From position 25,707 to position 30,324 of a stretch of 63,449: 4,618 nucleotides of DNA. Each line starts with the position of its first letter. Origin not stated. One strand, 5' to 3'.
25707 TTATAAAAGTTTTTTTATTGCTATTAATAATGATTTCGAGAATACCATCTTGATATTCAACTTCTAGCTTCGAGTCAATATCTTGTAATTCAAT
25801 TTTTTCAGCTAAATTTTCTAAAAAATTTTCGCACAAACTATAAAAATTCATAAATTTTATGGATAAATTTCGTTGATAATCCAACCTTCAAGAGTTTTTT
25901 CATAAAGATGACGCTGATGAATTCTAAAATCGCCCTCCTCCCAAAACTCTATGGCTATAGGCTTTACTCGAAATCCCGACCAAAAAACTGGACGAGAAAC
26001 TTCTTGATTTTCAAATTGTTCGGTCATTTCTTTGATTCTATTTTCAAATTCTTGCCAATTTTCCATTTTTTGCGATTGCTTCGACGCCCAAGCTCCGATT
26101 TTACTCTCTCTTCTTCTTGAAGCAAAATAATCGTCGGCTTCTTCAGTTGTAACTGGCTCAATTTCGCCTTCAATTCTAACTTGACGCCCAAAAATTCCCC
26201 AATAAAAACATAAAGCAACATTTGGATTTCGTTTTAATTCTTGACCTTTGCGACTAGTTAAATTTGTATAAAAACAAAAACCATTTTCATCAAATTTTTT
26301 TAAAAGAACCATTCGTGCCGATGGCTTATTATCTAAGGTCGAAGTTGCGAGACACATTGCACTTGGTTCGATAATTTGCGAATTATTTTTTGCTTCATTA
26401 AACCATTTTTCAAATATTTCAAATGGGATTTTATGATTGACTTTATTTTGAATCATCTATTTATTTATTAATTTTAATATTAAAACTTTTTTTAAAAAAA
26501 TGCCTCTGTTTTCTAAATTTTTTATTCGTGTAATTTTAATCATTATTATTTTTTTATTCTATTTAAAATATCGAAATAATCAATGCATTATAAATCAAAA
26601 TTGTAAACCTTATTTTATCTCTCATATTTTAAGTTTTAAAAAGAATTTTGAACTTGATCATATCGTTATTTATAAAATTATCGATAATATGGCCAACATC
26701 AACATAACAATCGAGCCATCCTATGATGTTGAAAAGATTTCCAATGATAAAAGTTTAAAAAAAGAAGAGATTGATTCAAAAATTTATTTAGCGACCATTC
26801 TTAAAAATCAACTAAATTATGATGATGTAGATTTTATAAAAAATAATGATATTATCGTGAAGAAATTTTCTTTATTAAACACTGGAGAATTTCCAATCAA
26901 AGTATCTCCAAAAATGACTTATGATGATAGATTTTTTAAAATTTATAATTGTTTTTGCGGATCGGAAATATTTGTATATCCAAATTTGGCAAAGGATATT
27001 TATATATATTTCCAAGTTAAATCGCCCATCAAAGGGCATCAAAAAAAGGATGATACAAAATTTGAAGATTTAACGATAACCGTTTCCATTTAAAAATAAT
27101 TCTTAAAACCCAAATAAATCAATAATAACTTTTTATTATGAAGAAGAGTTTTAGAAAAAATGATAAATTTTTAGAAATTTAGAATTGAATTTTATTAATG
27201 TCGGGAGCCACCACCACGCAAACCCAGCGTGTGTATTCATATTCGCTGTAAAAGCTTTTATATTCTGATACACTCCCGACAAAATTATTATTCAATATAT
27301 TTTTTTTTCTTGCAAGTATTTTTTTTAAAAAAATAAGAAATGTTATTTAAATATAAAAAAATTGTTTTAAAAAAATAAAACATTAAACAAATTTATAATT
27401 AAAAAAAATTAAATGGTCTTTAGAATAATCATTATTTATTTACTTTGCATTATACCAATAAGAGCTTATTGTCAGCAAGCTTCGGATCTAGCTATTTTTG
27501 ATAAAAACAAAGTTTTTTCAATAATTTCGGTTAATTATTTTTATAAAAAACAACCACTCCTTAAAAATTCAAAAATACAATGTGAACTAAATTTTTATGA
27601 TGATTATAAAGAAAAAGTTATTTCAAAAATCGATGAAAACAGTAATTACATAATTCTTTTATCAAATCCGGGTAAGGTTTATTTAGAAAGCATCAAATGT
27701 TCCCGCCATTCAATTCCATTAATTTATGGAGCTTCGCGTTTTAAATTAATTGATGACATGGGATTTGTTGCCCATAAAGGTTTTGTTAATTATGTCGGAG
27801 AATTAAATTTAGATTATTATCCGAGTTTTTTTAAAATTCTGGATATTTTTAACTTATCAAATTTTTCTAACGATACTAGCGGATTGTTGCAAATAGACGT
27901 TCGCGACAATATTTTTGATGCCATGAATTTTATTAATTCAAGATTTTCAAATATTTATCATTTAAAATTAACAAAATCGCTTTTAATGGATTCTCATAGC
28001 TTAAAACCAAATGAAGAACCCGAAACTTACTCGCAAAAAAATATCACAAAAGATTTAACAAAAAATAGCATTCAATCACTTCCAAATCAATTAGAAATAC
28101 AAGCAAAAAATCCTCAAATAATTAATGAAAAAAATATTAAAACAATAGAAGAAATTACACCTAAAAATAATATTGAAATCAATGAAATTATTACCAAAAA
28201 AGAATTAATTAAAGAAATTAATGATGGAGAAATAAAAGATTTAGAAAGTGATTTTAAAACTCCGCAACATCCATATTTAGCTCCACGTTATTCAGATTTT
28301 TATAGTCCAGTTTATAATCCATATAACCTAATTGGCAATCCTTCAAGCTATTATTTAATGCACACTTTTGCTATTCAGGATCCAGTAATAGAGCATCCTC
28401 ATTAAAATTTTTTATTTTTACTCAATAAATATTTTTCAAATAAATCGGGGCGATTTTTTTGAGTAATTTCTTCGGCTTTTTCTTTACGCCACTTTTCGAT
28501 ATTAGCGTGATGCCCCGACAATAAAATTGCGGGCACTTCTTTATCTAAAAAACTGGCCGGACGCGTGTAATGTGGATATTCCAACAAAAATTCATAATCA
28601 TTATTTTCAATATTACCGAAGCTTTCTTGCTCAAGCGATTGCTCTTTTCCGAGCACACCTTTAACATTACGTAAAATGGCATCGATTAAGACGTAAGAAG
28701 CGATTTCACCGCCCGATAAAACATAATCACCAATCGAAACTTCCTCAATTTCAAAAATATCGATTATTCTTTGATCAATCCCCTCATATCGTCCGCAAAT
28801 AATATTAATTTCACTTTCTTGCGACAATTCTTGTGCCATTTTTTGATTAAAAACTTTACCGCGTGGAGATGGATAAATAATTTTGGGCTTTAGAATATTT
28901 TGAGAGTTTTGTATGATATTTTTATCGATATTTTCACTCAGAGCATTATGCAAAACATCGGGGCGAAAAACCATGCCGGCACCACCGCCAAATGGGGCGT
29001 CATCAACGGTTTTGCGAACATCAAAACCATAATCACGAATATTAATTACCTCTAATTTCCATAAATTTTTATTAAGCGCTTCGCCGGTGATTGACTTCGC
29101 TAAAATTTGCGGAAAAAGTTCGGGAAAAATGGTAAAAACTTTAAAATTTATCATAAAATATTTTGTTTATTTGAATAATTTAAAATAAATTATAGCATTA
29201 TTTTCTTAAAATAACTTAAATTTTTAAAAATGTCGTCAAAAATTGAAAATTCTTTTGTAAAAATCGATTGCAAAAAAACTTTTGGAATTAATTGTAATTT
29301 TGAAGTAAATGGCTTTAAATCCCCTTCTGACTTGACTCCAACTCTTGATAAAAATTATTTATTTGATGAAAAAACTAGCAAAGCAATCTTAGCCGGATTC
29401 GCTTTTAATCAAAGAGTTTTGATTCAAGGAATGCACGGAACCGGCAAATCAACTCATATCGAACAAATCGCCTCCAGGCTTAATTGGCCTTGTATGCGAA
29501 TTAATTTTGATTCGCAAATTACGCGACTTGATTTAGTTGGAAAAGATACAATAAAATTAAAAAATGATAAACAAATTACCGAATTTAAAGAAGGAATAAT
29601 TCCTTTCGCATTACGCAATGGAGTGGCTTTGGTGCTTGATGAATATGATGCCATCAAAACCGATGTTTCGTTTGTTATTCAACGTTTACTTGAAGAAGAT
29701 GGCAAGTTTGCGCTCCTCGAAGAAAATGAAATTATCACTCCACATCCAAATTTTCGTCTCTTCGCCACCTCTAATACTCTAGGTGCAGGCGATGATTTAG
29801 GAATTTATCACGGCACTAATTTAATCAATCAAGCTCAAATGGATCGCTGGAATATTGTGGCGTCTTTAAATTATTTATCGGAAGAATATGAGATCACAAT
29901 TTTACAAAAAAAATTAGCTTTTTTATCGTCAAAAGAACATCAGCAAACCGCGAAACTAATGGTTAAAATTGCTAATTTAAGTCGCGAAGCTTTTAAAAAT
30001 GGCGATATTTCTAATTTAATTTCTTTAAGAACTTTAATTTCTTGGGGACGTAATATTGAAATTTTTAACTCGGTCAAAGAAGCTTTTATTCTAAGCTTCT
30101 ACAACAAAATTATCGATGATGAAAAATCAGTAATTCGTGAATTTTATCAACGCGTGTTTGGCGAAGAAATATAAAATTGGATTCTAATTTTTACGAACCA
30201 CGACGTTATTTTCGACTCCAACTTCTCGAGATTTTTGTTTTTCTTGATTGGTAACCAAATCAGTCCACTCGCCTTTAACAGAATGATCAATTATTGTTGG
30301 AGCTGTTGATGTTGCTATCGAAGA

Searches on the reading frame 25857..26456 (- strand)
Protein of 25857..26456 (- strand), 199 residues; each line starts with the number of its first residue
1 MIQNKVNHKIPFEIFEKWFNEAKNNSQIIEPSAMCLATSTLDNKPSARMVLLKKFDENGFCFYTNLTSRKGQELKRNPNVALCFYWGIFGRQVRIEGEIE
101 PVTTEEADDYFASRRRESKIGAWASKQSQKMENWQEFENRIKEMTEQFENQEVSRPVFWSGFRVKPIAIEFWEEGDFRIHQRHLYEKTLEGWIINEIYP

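Call 28: search_protein_families(library=pfam, max_evalue=0.0001, proteins=[window:25857-26456:-])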
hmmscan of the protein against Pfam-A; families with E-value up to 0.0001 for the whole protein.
window:25857-26456:- (199 aa): 3 families
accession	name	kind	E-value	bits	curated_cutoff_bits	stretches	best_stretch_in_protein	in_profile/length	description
PF01243.27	PNPOx_N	-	4.5e-27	95.3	28.1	1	27-146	8-118/120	Pyridoxamine 5'-phosphate oxidase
PF10590.14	PNP_phzG_C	-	2.5e-12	47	27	1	159-199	1-42/42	Pyridoxine 5'-phosphate oxidase C-terminal dimerisation region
PF12766.13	Pyridox_oxase_2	-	1.2e-07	32.6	26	1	22-100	11-97/100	Pyridoxamine 5'-phosphate oxidase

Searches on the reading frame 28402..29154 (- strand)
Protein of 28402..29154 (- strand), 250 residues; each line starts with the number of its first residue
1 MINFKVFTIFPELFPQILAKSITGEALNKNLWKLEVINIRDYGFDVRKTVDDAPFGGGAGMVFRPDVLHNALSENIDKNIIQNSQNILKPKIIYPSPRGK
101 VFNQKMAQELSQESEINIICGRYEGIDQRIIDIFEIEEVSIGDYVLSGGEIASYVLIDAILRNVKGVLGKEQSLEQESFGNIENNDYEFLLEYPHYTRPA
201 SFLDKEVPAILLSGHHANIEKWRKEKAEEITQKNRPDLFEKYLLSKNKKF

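Call 28: search_protein_families(library=pfam, max_evalue=0.0001, proteins=[window:28402-29154:-])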
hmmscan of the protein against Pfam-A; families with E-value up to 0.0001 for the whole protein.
window:28402-29154:- (250 aa): 1 family
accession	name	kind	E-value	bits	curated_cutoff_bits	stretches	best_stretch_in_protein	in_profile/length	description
PF01746.26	tRNA_m1G_MT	-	5.2e-53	180.1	27.3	1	24-236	2-195/195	tRNA (Guanine-1)-methyltransferase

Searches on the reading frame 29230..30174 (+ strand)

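Call 28: search_protein_families(library=pfam, max_evalue=0.0001, proteins=[window:29230-30174:+])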
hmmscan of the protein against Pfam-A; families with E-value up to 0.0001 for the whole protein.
window:29230-30174:+ (314 aa): 4 families
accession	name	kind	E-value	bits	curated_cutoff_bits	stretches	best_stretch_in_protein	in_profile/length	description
PF07728.20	AAA_5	-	9e-14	52.1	22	1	63-185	2-125/139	AAA domain (dynein-related subfamily)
PF08406.16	CbbQ_C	-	8e-06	26.4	20.6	1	237-299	12-73/85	CbbQ/NirQ/NorQ C-terminal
PF07726.17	AAA_3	-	2.1e-05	24.9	27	1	63-207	2-129/131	ATPase family associated with various cellular activities (AAA)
PF13173.12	AAA_14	-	9e-05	22.9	27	0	62-157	4-88/129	AAA domain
